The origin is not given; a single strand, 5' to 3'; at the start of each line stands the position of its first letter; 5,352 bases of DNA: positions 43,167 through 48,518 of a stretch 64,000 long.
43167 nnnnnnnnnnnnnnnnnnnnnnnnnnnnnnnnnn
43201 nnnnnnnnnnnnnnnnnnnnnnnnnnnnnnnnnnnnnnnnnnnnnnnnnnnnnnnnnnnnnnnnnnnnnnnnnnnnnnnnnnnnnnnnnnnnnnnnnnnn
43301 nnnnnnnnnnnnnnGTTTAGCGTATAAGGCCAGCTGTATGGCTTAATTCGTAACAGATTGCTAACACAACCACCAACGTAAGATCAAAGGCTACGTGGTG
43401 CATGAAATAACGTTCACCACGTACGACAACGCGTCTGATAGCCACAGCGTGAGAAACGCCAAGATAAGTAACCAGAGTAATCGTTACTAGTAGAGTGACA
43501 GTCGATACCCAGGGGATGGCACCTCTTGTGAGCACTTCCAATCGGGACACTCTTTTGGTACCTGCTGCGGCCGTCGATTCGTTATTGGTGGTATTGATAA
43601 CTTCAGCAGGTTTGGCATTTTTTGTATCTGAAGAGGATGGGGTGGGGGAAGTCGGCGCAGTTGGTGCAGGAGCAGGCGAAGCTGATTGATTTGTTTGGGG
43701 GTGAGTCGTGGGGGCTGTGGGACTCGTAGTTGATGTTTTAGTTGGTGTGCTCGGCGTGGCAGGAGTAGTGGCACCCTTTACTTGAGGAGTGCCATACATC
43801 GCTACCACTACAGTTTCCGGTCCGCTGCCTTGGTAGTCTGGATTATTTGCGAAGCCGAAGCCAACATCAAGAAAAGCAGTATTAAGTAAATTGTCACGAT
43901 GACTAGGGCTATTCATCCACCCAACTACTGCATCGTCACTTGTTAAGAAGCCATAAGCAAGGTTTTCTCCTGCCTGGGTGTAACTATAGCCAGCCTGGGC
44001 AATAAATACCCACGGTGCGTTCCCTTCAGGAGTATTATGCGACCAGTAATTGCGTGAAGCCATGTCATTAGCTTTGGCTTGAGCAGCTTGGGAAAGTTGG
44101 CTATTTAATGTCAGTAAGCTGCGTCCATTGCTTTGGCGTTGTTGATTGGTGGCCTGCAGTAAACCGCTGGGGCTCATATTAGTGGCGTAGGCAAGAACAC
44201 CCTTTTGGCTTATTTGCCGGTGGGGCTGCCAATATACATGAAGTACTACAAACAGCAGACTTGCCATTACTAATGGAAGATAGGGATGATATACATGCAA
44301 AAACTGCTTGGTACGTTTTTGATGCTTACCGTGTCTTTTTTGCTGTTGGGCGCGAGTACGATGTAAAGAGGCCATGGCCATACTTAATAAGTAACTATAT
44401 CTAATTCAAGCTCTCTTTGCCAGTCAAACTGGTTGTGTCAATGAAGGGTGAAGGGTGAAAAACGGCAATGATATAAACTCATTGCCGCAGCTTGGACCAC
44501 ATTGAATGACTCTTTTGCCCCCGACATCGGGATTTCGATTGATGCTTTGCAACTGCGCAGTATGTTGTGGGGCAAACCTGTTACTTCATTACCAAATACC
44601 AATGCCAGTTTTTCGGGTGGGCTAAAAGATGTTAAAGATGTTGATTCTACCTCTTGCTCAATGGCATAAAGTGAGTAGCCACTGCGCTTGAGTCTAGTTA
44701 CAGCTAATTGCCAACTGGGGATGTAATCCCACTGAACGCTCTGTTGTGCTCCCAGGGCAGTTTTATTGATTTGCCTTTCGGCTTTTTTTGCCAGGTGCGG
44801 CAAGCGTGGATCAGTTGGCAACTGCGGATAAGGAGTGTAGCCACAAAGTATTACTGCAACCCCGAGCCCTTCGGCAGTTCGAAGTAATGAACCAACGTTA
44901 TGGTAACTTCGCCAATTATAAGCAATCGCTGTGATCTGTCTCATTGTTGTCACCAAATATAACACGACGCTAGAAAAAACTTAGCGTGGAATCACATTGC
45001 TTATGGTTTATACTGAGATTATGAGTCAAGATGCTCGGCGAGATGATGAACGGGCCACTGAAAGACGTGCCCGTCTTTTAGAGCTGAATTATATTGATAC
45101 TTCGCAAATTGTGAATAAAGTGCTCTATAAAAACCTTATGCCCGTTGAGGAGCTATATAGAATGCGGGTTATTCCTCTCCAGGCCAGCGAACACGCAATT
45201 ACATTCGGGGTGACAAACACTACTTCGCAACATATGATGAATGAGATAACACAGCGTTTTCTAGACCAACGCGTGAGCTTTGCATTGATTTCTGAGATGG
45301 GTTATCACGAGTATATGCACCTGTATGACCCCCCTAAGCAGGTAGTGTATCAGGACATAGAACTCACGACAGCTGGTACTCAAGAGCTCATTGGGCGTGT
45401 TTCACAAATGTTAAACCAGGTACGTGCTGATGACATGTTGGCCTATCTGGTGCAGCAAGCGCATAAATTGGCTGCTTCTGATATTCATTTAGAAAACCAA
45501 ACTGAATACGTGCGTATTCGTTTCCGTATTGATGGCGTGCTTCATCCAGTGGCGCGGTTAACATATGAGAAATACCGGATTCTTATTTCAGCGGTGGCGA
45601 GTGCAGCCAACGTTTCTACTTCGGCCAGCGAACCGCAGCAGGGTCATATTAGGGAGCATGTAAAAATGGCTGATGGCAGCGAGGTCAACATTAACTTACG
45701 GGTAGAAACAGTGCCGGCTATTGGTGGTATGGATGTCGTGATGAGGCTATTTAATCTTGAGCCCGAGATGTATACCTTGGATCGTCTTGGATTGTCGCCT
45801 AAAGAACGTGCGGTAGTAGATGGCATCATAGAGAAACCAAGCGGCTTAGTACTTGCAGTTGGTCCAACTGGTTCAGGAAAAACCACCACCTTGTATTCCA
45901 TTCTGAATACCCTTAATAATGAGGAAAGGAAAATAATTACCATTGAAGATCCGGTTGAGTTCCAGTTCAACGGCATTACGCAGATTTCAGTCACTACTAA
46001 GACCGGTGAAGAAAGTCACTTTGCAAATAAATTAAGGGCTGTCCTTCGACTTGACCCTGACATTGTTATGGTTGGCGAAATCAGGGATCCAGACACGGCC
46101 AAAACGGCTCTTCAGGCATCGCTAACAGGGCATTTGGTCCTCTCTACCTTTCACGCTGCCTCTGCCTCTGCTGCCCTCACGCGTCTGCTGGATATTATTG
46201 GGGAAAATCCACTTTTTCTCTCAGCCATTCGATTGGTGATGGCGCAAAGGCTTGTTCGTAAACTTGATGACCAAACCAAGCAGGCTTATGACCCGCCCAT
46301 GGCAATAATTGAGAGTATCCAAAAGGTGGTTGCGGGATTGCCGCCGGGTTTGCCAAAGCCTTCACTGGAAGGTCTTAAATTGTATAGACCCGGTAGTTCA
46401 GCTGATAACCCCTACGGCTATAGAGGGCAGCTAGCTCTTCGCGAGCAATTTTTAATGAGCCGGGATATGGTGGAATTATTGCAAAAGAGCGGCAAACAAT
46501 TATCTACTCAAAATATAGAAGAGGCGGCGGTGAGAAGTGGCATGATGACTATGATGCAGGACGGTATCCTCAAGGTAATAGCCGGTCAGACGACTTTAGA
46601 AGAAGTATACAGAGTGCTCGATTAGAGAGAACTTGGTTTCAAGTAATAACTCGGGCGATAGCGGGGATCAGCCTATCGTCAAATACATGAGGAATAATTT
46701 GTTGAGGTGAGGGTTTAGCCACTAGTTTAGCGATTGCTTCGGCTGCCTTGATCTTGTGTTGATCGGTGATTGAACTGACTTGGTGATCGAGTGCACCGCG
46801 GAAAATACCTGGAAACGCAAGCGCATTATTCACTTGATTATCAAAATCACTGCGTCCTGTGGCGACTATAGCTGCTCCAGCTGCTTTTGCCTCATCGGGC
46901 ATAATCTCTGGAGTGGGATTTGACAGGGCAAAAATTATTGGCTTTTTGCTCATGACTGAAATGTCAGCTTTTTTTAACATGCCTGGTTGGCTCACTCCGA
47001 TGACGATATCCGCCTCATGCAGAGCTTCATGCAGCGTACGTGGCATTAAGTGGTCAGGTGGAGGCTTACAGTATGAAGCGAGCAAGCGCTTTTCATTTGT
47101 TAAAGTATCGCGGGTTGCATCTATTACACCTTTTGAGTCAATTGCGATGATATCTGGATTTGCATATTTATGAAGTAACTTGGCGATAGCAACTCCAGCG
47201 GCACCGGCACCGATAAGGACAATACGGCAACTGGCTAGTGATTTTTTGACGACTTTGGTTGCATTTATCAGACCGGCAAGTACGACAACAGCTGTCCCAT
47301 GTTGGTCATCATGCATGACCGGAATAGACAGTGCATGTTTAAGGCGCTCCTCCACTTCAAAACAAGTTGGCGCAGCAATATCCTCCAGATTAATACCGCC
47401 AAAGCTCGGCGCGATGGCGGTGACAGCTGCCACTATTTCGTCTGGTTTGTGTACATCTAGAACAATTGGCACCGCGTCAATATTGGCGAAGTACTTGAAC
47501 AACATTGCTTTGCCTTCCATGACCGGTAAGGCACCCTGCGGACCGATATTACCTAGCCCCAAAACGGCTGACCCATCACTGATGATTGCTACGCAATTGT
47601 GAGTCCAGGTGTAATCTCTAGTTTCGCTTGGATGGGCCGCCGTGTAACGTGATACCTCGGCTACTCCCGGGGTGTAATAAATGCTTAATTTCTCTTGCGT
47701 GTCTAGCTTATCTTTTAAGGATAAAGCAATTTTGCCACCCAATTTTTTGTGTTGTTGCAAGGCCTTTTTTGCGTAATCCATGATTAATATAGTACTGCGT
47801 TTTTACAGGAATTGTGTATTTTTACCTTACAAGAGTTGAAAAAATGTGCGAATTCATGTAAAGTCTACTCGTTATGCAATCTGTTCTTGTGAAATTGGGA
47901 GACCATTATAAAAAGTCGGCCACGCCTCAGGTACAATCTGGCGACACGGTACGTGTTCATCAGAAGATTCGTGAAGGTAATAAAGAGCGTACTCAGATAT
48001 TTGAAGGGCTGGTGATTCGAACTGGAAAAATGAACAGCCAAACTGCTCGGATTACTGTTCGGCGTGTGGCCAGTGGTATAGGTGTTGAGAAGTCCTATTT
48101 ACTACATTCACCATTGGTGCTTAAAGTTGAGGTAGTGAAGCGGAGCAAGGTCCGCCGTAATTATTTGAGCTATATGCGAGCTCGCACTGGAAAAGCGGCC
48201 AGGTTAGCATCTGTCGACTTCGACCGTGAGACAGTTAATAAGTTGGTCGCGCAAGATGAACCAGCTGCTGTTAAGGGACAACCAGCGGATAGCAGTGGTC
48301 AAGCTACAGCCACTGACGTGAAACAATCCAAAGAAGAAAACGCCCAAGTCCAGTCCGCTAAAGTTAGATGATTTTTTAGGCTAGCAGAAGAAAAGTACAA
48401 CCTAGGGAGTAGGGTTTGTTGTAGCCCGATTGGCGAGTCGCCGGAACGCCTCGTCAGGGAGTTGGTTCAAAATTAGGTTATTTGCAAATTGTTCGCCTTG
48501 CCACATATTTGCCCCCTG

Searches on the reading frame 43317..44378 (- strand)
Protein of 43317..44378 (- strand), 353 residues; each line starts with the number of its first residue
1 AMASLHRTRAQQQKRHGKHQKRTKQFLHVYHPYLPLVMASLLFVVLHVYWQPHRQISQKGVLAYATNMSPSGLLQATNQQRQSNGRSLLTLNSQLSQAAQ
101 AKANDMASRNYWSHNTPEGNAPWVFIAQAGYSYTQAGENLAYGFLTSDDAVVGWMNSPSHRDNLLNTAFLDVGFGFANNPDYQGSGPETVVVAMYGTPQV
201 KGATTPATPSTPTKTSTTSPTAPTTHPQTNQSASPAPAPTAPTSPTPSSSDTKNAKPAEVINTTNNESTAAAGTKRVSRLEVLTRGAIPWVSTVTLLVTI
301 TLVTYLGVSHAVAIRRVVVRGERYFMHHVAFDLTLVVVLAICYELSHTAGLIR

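Call 64: search_protein_families(library=pfam, proteins=[window:43317-44378:-], max_evalue=0.0001)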
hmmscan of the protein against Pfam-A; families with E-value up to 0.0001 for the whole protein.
window:43317-44378:- (353 aa): 1 family
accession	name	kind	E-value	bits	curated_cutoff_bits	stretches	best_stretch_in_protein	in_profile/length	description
PF00188.32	CAP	-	4.9e-20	73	21.1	1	74-194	1-116/117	Cysteine-rich secretory protein family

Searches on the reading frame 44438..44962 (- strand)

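Call 64: search_protein_families(library=pfam, proteins=[window:44438-44962:-], max_evalue=0.0001)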
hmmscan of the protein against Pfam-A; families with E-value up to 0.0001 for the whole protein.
window:44438-44962:- (174 aa): 1 family
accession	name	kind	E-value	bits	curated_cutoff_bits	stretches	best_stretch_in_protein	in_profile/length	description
PF00588.24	SpoU_methylase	-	2.7e-28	99.3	29.7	1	12-164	4-142/142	SpoU rRNA Methylase family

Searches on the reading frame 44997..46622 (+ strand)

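Call 64: search_protein_families(library=pfam, proteins=[window:44997-46622:+], max_evalue=0.0001)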
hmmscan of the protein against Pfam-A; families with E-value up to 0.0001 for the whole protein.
window:44997-46622:+ (542 aa): 2 families
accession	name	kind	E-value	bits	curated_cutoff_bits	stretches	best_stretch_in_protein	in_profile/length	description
PF00437.27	T2SSE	-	8.5e-90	301.5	24.9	1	148-539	12-370/370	Type II/IV secretion system protein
PF13401.12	AAA_22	-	1.1e-05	26.2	27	0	282-327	5-50/130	AAA domain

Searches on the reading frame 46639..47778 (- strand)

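Call 64: search_protein_families(library=pfam, proteins=[window:46639-47778:-], max_evalue=0.0001)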
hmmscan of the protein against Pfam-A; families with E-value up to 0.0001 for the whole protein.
window:46639-47778:- (379 aa): 2 families
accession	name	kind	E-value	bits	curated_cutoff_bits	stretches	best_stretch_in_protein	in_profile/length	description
PF00390.24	malic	-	1.3e-28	100.5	23.1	1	22-147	9-182/182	Malic enzyme, N-terminal domain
PF03949.21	Malic_M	-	2.6e-27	96.2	23.5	1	161-365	3-239/258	Malic enzyme, NAD binding domain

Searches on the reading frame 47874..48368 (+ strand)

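Call 69: search_protein_families(library=pfam, proteins=[window:47874-48368:+], max_evalue=0.0001)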
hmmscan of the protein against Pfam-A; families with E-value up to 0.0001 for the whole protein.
window:47874-48368:+ (165 aa): 1 family
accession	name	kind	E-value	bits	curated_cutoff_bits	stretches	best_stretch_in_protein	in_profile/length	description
PF01245.26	Ribosomal_L19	-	1.1e-33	116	22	1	10-112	8-109/111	Ribosomal protein L19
